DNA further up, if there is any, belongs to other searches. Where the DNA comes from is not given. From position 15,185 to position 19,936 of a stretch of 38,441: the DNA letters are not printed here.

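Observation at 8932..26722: A 17-nt motif occurs five times in the late arm, always in the sense orientation and mostly abutting start codons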

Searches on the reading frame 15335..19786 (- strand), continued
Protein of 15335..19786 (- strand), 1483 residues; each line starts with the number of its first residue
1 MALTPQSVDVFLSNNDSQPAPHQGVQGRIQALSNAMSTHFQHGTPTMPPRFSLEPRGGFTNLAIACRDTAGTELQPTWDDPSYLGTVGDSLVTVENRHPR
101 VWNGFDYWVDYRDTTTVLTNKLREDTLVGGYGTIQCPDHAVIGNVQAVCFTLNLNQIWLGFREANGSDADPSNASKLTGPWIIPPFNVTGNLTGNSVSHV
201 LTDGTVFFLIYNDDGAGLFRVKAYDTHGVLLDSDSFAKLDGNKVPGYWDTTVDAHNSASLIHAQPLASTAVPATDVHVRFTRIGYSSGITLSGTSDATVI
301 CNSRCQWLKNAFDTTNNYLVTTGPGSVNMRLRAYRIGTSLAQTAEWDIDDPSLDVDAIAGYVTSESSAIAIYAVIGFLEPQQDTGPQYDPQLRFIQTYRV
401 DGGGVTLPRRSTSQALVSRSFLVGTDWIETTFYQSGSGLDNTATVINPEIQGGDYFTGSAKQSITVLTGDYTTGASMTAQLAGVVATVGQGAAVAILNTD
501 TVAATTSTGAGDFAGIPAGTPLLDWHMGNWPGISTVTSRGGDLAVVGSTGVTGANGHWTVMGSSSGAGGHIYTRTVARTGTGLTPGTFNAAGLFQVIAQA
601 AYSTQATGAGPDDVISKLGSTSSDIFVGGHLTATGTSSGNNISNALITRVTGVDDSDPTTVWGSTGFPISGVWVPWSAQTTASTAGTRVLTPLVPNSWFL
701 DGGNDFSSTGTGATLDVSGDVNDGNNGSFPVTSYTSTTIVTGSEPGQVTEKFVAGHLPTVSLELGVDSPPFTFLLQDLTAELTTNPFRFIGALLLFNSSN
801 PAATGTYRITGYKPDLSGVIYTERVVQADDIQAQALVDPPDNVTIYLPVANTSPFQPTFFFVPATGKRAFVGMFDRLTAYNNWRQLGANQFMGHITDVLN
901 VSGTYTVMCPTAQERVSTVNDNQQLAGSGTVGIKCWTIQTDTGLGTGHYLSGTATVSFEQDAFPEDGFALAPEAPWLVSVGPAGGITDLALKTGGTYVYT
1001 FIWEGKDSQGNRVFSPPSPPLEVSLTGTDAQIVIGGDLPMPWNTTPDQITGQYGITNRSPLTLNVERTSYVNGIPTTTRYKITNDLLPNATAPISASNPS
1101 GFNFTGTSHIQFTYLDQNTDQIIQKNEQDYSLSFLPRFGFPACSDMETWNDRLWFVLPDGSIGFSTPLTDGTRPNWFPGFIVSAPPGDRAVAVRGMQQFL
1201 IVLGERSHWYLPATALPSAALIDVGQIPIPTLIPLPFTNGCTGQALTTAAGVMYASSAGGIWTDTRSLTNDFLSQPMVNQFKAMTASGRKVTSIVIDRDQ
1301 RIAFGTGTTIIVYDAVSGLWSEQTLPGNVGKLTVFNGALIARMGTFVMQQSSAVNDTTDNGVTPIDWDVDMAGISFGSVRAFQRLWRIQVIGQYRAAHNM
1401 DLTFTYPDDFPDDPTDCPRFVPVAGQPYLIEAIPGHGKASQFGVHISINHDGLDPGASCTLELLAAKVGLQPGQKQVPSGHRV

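Call 95: list_cluster_members(proteins=[P0046, P0010, P0016, P0030, P0048, P0049])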
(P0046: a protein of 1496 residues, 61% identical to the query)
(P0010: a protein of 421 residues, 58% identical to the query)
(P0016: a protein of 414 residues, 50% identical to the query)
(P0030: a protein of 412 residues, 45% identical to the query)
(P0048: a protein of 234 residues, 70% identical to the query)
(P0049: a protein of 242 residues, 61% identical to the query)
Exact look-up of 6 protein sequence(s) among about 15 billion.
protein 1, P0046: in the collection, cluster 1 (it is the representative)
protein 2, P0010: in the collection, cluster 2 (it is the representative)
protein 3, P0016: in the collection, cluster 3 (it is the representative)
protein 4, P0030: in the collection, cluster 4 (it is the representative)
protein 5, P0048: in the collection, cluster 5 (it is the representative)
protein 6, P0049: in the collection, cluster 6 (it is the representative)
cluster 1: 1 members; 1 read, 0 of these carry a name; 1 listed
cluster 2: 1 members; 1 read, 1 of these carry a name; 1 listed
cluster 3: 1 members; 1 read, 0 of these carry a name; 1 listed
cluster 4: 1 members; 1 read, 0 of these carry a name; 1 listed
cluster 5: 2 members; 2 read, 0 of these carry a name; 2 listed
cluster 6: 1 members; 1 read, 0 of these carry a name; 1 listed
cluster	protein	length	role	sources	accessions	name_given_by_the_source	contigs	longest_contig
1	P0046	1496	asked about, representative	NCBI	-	-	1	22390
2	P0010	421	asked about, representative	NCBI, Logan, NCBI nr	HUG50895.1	MAG TPA: hypothetical protein VLZ78_07855 [Terrimesophilobacter sp.] | hypothetical protein [Terrimesophilobacter sp.]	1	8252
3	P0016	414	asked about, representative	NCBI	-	-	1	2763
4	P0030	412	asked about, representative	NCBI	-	-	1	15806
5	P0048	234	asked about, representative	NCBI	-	-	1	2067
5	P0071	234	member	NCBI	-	-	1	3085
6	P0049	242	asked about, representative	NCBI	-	-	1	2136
